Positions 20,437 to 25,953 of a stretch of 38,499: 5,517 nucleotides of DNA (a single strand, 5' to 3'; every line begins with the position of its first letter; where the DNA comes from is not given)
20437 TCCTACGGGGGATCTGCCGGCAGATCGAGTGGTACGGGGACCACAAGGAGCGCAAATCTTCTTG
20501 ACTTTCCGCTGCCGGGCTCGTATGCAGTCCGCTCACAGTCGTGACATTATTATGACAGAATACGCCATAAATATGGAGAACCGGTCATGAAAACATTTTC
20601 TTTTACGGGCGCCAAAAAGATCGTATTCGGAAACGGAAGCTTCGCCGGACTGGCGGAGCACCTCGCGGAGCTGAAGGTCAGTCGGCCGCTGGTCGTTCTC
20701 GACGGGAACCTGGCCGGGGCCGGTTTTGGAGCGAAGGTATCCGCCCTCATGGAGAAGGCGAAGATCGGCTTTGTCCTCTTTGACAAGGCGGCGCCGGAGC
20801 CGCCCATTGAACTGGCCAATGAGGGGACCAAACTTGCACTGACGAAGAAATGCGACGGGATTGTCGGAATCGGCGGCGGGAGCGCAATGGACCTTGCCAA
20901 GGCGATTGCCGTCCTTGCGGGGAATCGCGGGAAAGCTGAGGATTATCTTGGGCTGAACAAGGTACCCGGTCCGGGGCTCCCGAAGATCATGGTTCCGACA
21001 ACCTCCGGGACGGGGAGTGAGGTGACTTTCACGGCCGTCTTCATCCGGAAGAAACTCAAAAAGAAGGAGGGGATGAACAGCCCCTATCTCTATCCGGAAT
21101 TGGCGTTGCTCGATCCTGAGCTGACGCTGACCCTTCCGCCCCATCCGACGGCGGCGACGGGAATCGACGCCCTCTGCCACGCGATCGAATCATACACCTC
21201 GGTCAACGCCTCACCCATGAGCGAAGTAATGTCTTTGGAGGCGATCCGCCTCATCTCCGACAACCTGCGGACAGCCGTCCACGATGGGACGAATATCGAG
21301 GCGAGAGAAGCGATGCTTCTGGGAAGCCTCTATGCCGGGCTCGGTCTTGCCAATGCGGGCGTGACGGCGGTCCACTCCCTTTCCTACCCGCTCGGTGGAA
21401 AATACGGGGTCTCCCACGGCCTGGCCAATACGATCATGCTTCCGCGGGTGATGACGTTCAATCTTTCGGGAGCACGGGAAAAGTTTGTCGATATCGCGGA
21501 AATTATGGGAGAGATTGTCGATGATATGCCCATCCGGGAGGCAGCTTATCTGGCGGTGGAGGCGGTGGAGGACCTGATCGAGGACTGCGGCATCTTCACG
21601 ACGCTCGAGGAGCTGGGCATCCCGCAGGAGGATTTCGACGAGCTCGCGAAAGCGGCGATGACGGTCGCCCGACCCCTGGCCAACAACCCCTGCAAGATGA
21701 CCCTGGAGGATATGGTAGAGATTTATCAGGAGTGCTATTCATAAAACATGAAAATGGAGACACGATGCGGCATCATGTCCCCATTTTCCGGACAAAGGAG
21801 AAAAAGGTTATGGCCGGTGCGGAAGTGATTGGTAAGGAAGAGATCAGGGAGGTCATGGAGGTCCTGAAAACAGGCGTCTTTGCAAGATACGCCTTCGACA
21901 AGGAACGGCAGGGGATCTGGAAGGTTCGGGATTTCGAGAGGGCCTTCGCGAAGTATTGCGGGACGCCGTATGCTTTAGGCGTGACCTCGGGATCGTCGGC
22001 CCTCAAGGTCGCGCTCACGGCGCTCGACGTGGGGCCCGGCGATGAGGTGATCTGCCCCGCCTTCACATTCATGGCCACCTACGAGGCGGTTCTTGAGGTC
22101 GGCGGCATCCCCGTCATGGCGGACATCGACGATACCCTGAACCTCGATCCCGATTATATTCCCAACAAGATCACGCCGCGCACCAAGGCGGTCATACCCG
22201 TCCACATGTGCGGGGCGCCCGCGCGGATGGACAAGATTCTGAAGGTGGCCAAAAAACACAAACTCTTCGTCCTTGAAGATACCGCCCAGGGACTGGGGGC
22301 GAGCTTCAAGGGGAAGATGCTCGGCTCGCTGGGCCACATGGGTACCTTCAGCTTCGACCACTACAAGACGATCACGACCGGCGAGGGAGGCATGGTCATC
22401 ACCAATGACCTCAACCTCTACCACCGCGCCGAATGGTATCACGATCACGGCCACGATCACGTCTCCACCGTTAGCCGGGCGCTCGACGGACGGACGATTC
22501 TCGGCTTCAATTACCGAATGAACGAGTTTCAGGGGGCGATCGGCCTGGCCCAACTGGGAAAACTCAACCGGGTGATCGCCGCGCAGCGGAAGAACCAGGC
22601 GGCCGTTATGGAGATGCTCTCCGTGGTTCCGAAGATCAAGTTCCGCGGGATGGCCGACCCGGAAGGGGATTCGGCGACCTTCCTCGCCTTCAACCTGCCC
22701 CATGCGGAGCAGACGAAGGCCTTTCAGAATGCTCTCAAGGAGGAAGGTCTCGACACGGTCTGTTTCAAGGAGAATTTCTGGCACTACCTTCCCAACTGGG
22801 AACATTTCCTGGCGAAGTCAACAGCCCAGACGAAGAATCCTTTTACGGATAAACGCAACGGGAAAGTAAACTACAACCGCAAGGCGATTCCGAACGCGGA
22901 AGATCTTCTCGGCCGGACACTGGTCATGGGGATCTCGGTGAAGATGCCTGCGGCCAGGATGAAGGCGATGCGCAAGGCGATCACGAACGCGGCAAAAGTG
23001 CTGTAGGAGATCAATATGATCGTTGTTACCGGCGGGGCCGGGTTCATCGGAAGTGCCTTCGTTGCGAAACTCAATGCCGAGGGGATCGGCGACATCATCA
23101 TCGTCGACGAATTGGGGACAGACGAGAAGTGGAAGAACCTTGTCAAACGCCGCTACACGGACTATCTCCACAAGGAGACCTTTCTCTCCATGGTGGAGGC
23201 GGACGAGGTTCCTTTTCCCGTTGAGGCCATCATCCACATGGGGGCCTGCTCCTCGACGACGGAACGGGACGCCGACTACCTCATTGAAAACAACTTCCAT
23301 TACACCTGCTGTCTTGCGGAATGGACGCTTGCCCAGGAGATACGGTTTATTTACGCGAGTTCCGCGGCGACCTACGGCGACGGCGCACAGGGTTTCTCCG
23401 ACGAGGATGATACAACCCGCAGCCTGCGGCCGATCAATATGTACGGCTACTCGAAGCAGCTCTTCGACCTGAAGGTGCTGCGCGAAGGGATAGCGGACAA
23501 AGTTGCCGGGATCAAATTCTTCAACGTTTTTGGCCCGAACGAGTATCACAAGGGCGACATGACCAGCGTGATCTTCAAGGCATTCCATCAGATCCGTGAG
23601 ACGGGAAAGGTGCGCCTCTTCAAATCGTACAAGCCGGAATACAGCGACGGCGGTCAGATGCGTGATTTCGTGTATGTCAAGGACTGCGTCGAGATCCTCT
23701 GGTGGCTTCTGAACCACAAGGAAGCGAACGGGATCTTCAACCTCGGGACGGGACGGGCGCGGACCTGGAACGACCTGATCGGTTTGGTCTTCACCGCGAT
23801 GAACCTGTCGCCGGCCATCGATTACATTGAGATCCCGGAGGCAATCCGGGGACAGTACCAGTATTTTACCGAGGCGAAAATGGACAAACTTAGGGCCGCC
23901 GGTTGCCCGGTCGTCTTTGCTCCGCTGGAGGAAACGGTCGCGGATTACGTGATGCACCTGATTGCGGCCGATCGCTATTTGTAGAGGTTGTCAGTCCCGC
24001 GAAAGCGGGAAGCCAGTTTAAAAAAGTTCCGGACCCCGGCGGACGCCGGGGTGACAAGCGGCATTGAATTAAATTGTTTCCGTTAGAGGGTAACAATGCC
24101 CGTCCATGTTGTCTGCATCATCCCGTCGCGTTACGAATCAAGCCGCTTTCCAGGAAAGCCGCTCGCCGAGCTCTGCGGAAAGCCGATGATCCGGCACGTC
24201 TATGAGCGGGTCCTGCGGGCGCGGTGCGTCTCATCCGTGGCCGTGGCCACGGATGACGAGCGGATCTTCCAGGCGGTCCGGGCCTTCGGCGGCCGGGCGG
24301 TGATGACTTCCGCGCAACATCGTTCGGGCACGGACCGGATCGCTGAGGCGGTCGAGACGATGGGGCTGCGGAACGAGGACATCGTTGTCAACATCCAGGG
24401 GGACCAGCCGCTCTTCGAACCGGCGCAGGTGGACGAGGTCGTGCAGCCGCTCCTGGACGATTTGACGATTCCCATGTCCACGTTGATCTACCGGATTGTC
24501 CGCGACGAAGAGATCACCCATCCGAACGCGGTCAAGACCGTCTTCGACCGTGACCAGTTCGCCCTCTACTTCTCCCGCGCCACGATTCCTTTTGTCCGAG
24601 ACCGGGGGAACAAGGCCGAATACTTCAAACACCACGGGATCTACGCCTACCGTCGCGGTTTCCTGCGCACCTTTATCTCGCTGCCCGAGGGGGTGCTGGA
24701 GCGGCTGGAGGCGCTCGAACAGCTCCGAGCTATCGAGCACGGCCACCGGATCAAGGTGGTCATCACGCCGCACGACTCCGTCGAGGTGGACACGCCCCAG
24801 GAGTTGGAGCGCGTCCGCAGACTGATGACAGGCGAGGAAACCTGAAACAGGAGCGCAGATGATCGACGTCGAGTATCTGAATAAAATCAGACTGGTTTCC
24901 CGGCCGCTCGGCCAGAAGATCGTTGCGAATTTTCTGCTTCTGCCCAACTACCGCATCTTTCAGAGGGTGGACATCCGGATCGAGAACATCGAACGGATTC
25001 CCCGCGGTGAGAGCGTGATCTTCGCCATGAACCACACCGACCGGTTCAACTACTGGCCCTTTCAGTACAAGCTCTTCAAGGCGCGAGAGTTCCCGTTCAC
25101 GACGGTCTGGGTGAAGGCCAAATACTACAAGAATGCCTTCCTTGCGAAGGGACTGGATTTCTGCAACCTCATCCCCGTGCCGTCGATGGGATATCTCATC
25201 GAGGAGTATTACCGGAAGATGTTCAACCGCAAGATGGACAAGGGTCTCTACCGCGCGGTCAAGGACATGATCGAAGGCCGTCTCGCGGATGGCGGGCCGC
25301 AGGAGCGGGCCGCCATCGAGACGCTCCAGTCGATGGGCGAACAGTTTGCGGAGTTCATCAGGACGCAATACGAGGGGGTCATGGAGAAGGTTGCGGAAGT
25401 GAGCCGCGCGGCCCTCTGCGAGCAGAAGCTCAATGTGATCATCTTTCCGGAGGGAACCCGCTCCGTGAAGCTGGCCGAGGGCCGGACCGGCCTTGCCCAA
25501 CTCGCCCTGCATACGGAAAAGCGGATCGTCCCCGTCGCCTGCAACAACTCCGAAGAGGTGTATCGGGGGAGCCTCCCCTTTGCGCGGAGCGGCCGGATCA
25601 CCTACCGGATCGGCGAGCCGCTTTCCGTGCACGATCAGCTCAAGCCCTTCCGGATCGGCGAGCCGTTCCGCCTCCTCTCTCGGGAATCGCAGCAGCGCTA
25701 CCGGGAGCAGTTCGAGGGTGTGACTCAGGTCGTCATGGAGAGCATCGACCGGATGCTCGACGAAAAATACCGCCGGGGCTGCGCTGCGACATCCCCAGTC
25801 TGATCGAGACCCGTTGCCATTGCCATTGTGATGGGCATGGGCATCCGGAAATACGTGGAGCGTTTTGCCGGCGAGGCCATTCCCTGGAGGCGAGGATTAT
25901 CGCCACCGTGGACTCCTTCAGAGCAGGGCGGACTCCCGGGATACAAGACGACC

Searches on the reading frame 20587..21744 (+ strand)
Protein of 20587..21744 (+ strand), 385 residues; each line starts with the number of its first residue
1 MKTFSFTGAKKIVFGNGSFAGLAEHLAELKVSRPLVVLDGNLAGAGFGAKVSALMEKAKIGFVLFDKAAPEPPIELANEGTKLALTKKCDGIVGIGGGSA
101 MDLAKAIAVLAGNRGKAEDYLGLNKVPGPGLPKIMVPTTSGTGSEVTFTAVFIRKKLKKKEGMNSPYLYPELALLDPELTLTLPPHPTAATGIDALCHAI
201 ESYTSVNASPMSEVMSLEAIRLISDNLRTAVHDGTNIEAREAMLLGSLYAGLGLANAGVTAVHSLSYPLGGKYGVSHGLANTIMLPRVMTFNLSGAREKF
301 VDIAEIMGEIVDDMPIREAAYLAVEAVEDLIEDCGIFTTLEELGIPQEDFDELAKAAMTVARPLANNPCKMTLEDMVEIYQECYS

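Call 53: search_protein_families(library=pfam, proteins=[window:20587-21744:+], max_evalue=0.00001)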
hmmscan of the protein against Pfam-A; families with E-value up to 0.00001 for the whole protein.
window:20587-21744:+ (385 aa): 3 families
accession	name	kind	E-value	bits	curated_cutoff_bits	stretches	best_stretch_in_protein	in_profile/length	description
PF25137.1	ADH_Fe_C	-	8.7e-59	198.9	27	1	188-383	1-193/194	Fe-containing alcohol dehydrogenase family, C-terminal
PF00465.25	Fe-ADH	-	2.1e-46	158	31.3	1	10-177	2-168/168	Iron-containing alcohol dehydrogenase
PF13685.12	Fe-ADH_2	-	1.1e-09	38.8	28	1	14-112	2-98/149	Iron-containing alcohol dehydrogenase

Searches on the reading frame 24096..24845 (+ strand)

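Call 6: search_protein_families(library=ncbifam, proteins=[window:24096-24845:+])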
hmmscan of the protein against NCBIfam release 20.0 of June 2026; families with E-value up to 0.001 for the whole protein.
window:24096-24845:+ (249 aa): 15 families
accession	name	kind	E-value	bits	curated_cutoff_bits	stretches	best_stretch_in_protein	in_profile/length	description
NF003952.0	PRK05450.1-5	subfamily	3.2e-95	318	193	1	5-246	3-247/250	3-deoxy-manno-octulosonate cytidylyltransferase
NF009905.0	PRK13368.1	subfamily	9.5e-92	306.7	255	1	4-246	2-240/243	3-deoxy-manno-octulosonate cytidylyltransferase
NF003950.0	PRK05450.1-3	subfamily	1.1e-89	300.1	234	1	4-245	2-243/248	3-deoxy-manno-octulosonate cytidylyltransferase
TIGR00466.1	kdsB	equivalog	1.1e-73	247.7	155.2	1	5-238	3-241/241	3-deoxy-manno-octulosonate cytidylyltransferase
NF003948.0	PRK05450.1-1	equivalog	1.1e-70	237.7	281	1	4-245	5-244/248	3-deoxy-manno-octulosonate cytidylyltransferase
TIGR03584.1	PseF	equivalog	2.7e-12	46.8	205.7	1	6-121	1-122/222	pseudaminic acid cytidylyltransferase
NF010933.0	PRK14353.1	equivalog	5.7e-07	28.5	505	1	21-122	25-127/453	bifunctional UDP-N-acetylglucosamine diphosphorylase/glucosamine-1-phosphate N-acetyltransferase GlmU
TIGR03552.1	F420_cofC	equivalog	8.5e-07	28.8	105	0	31-117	32-115/196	2-phospho-L-lactate guanylyltransferase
NF010932.0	PRK14352.1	equivalog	1.5e-05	23.8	611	1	21-117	26-124/488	bifunctional UDP-N-acetylglucosamine diphosphorylase/glucosamine-1-phosphate N-acetyltransferase GlmU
TIGR01173.1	glmU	equivalog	1.8e-05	23.8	366.85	1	21-116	20-114/452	bifunctional UDP-N-acetylglucosamine diphosphorylase/glucosamine-1-phosphate N-acetyltransferase GlmU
NF001457.0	PRK00317.1-3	equivalog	4.6e-05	23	164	1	14-125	11-119/200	molybdenum cofactor guanylyltransferase MobA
NF010934.1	PRK14354.1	equivalog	5.4e-05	21.9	450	1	21-117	19-113/447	bifunctional UDP-N-acetylglucosamine diphosphorylase/glucosamine-1-phosphate N-acetyltransferase GlmU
TIGR00453.1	ispD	equivalog_domain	5.8e-05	22.6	181.3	1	21-155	19-152/219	2-C-methyl-D-erythritol 4-phosphate cytidylyltransferase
NF010939.0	PRK14359.1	equivalog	0.00013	20.7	592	1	20-117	21-116/430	bifunctional UDP-N-acetylglucosamine diphosphorylase/glucosamine-1-phosphate N-acetyltransferase GlmU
NF010936.0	PRK14356.1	equivalog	0.00029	19.9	666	1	21-117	25-121/456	bifunctional UDP-N-acetylglucosamine diphosphorylase/glucosamine-1-phosphate N-acetyltransferase GlmU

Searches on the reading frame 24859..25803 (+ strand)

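Call 6: search_protein_families(library=ncbifam, proteins=[window:24859-25803:+])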
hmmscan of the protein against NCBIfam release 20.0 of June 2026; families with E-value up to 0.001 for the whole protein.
window:24859-25803:+ (314 aa): 1 family
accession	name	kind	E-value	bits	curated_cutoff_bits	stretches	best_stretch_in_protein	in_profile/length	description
TIGR00530.1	AGP_acyltrn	subfamily_domain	2.6e-06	27.2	102.95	1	184-228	83-129/130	1-acylglycerol-3-phosphate O-acyltransferase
